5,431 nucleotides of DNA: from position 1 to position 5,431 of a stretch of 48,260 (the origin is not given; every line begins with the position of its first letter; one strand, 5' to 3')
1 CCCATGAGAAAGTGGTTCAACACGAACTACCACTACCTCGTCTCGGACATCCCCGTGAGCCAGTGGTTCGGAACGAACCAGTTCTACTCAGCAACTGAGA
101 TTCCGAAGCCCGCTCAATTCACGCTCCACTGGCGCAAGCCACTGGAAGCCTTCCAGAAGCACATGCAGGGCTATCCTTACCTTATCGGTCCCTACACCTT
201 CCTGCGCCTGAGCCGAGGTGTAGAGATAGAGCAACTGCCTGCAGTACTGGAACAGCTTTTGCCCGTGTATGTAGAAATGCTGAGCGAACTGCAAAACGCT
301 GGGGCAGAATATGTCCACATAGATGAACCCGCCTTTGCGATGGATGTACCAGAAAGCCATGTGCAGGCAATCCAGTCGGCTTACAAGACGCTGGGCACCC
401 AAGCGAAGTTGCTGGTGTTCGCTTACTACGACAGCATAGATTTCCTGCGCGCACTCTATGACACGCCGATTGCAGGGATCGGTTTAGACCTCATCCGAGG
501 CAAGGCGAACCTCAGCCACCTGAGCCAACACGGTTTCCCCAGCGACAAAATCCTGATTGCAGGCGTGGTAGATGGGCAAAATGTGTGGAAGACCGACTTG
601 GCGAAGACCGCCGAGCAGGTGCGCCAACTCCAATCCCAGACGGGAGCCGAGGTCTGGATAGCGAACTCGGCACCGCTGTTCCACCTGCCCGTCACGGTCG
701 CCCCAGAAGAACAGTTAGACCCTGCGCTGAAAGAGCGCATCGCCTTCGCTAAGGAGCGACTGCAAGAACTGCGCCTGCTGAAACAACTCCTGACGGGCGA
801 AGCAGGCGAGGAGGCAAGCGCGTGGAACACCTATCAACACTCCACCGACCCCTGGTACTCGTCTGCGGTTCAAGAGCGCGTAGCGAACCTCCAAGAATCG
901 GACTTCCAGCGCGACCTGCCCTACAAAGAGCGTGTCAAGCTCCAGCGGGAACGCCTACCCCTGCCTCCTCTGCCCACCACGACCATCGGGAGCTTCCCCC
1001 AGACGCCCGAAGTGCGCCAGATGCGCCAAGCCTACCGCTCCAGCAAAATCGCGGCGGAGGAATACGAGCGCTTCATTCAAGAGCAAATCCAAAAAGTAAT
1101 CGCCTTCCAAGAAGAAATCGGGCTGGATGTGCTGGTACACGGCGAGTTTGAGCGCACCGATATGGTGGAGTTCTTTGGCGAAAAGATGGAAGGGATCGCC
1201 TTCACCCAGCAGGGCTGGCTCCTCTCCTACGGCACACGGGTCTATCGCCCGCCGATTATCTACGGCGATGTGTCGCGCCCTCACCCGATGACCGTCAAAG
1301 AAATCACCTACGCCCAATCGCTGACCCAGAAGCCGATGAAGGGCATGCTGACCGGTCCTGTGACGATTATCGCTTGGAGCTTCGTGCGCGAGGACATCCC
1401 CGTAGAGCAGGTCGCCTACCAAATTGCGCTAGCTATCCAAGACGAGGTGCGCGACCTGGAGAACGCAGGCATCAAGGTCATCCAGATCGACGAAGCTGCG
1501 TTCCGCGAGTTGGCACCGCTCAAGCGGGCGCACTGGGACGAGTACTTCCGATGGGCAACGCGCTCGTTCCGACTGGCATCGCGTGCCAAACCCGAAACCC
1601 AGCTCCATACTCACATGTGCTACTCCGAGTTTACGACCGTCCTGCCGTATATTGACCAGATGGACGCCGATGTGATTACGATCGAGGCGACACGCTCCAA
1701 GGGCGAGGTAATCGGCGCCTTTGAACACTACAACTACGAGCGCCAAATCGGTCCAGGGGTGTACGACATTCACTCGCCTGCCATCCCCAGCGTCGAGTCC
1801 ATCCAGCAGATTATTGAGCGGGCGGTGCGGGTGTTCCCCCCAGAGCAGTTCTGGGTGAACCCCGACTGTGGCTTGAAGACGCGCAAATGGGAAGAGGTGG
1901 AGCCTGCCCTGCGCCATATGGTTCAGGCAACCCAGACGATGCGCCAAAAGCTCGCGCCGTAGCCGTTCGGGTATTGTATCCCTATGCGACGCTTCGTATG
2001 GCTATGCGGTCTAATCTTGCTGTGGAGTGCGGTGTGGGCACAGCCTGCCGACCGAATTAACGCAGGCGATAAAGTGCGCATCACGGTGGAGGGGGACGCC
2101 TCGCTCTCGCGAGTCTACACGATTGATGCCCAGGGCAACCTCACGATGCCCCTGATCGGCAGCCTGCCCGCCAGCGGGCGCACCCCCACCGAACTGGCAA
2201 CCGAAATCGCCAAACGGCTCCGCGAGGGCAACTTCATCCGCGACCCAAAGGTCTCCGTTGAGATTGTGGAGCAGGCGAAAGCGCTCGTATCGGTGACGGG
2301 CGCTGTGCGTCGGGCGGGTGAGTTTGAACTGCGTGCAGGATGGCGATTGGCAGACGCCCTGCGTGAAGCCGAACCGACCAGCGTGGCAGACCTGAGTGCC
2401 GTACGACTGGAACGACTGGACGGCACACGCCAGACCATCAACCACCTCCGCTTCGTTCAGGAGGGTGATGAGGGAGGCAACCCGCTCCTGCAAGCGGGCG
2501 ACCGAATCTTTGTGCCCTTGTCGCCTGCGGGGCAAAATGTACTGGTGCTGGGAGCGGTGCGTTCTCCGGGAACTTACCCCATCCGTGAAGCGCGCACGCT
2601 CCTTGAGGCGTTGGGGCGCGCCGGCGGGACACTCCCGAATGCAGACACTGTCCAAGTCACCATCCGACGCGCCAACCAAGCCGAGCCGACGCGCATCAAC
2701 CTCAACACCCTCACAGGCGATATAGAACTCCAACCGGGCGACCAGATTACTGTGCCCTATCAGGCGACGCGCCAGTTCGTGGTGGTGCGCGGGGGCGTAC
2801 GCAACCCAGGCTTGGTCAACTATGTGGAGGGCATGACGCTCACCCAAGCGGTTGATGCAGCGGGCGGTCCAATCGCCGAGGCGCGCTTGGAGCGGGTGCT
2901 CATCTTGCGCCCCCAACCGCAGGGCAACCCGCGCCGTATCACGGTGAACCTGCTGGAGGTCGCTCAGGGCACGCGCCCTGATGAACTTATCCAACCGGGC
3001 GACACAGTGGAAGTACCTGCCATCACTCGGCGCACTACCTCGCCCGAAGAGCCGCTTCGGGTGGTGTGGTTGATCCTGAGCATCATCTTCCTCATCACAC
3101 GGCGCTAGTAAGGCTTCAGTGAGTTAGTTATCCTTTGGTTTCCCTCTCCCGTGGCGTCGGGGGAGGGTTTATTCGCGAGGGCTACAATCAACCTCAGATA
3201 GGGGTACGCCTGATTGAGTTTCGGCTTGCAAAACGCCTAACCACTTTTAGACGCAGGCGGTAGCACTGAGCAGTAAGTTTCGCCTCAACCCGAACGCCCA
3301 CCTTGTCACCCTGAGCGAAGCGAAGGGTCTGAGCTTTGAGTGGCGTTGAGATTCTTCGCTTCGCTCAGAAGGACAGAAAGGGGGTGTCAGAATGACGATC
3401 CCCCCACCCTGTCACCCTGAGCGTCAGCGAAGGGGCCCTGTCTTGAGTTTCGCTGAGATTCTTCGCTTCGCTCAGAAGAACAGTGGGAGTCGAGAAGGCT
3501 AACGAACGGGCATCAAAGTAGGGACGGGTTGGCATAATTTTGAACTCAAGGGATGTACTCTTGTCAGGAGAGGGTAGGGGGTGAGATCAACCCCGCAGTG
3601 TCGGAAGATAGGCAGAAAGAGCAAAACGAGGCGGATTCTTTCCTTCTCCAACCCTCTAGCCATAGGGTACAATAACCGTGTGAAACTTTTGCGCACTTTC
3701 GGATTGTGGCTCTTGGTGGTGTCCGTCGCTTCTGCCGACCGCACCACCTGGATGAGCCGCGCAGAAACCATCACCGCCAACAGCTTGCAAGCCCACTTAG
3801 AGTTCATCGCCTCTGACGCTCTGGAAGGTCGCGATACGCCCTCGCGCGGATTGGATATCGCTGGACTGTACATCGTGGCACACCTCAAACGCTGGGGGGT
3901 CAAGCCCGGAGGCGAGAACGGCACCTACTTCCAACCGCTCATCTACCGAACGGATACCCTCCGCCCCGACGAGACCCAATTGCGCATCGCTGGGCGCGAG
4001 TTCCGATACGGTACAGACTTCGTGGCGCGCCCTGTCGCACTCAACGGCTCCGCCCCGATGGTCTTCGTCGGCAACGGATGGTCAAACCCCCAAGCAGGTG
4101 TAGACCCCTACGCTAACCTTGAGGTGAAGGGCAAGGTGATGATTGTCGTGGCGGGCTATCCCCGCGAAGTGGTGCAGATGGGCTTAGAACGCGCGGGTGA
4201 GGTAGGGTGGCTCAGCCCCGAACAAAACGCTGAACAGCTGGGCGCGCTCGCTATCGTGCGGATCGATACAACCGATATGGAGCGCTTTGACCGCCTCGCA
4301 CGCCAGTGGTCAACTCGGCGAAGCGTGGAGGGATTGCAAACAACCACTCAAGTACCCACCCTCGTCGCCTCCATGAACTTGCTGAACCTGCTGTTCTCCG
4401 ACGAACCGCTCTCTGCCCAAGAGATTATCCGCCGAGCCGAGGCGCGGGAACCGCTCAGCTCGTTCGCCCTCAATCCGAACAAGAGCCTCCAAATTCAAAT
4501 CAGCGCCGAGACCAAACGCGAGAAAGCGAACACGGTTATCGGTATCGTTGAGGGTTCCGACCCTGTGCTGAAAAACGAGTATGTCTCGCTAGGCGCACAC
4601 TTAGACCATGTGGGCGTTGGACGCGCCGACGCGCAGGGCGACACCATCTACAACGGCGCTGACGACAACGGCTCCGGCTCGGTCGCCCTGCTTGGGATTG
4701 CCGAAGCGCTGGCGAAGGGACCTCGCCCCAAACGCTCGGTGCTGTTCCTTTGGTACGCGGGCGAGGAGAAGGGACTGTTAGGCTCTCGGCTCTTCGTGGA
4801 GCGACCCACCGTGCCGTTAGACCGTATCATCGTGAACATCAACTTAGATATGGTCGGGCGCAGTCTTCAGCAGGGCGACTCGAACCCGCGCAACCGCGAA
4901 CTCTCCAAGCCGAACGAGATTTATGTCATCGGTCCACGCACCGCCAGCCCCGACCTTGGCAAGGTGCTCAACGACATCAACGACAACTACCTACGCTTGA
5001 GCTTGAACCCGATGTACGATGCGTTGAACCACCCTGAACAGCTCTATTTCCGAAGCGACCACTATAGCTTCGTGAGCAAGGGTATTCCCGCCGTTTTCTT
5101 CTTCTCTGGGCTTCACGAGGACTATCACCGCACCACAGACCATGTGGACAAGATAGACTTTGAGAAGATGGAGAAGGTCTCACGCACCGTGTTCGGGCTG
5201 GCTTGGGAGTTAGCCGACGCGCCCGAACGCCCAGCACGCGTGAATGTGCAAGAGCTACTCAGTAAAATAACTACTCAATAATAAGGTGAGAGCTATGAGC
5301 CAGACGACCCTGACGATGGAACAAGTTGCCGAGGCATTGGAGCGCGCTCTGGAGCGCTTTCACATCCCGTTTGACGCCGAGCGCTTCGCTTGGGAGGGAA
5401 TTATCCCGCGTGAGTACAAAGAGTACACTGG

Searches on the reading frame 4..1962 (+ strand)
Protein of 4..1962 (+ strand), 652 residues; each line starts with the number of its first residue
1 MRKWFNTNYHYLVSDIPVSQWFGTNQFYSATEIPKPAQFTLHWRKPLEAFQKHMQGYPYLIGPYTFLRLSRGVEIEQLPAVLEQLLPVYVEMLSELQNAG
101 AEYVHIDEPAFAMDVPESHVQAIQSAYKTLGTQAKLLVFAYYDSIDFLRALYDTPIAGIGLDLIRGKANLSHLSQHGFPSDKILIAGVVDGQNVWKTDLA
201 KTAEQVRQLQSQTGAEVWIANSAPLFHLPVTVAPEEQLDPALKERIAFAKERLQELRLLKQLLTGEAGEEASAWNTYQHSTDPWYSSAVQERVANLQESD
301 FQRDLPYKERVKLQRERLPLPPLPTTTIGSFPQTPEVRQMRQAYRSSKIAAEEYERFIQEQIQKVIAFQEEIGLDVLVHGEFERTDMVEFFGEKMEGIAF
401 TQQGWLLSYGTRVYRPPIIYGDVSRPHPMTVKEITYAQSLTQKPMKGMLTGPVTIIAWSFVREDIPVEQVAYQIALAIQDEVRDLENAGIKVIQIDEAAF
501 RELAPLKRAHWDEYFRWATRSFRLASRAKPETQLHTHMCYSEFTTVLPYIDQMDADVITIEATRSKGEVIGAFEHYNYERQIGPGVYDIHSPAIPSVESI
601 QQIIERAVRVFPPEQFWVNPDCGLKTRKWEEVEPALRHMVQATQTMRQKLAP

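Call 67: search_protein_families(library=pfam, proteins=[window:4-1962:+], max_evalue=0.000001)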
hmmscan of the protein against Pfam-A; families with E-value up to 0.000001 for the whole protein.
window:4-1962:+ (652 aa): 2 families
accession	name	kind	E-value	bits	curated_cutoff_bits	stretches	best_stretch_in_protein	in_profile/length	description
PF01717.24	Meth_synt_2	-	1e-152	508.5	21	1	323-644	1-323/324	Cobalamin-independent synthase, Catalytic domain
PF08267.18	Meth_synt_1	-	3.4e-64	217.8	27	1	18-213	108-312/313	Cobalamin-independent synthase, N-terminal domain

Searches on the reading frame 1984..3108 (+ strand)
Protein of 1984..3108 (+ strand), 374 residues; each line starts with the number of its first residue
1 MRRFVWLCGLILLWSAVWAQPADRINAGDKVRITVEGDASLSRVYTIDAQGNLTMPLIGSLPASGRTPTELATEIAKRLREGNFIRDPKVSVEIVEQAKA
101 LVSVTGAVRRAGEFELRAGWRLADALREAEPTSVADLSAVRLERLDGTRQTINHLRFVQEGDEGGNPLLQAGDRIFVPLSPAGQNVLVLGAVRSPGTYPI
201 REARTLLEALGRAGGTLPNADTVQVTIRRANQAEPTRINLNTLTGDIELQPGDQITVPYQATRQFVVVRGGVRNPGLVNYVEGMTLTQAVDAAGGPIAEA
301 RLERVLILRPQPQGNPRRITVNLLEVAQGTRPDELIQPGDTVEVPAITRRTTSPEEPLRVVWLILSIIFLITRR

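Call 67: search_protein_families(library=pfam, proteins=[window:1984-3108:+], max_evalue=0.000001)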
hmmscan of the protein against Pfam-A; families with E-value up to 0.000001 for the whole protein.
window:1984-3108:+ (374 aa): 3 families
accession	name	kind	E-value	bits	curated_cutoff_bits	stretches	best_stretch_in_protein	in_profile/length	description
PF22461.2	SLBB_2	-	4.2e-28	97.7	27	1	184-257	1-79/79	SLBB domain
PF10531.15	SLBB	-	6.1e-25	87.2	27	2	266-317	2-52/55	SLBB domain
PF02563.21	Poly_export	-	2.8e-23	82.3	28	1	20-94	4-76/77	Polysaccharide biosynthesis/export protein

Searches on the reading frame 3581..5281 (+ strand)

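Call 67: search_protein_families(library=pfam, proteins=[window:3581-5281:+], max_evalue=0.000001)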
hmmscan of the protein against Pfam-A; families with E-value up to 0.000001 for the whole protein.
window:3581-5281:+ (566 aa): 1 family
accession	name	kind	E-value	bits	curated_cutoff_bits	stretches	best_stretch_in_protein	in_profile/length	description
PF04389.22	Peptidase_M28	-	3.6e-40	138.2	21.3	1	319-538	2-190/193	Peptidase family M28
